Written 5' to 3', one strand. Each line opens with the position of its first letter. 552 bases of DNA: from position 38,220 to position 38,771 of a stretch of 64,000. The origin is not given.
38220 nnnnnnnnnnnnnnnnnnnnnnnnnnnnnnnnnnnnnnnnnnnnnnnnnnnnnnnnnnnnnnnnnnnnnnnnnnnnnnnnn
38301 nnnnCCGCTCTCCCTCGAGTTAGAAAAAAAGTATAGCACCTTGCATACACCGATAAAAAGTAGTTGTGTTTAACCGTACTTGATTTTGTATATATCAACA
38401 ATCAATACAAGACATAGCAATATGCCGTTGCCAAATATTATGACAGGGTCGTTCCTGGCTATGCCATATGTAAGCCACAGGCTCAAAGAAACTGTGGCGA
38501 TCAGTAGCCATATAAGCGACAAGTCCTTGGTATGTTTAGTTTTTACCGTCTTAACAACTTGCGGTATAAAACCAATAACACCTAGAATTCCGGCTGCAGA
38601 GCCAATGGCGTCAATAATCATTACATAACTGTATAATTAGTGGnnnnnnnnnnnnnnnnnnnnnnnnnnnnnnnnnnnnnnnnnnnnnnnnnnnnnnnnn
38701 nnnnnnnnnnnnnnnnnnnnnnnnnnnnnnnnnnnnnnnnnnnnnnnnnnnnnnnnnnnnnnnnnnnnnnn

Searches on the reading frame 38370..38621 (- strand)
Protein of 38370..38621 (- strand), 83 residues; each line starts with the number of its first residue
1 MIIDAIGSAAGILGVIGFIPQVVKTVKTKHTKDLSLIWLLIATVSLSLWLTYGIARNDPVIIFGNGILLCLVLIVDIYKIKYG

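Call 5: search_protein_families(library=pfam, proteins=[window:38373-38621:-], max_evalue=1)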
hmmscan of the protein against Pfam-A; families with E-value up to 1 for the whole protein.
seq(83 aa): 4 families
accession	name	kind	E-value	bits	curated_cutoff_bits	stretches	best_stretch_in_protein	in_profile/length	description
PF04193.19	PQ-loop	-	2.6e-11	43.5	22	1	3-60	2-59/61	PQ loop repeat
PF03083.21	MtN3_slv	-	4.7e-10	39.8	23.7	1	19-74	19-74/87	Sugar efflux transporter for intercellular exchange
PF07578.16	LAB_N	-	9.6e-05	22.9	26.7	1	6-69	1-63/71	Lipid A Biosynthesis N-terminal domain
PF06939.16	DUF1286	-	0.015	16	25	1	2-69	42-105/112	Protein of unknown function (DUF1286)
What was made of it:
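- Family assignment: Pfam PQ-loop and MtN3_slv above gathering score (call 5).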

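Call 35: find_homologous_proteins(query=window:38370-38621:-, max_evalue=0.00001)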
Query window:38370-38621:- (83 aa): 6 proteins with E <= 0.00001 among 50 candidates.
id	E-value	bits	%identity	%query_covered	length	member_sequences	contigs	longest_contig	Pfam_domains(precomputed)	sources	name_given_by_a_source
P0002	7.7e-41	155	93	100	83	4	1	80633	PF04193.20,PF03083.22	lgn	-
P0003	3.9e-38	147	90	100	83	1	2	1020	PF04193.20,PF03083.22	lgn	-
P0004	1.6e-33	132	80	99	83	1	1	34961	PF04193.20,PF03083.22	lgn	-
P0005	5.8e-32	127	80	100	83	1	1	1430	PF04193.20,PF03083.22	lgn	-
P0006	1.1e-27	114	65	100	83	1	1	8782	PF04193.20,PF03083.22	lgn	-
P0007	5.8e-10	57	43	95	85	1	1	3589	PF04193.20,PF03083.22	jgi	jgi:MtN3 and saliva related transmembrane protein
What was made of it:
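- Surviving copy: paralog A is conserved in the sister lineage (call 35).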
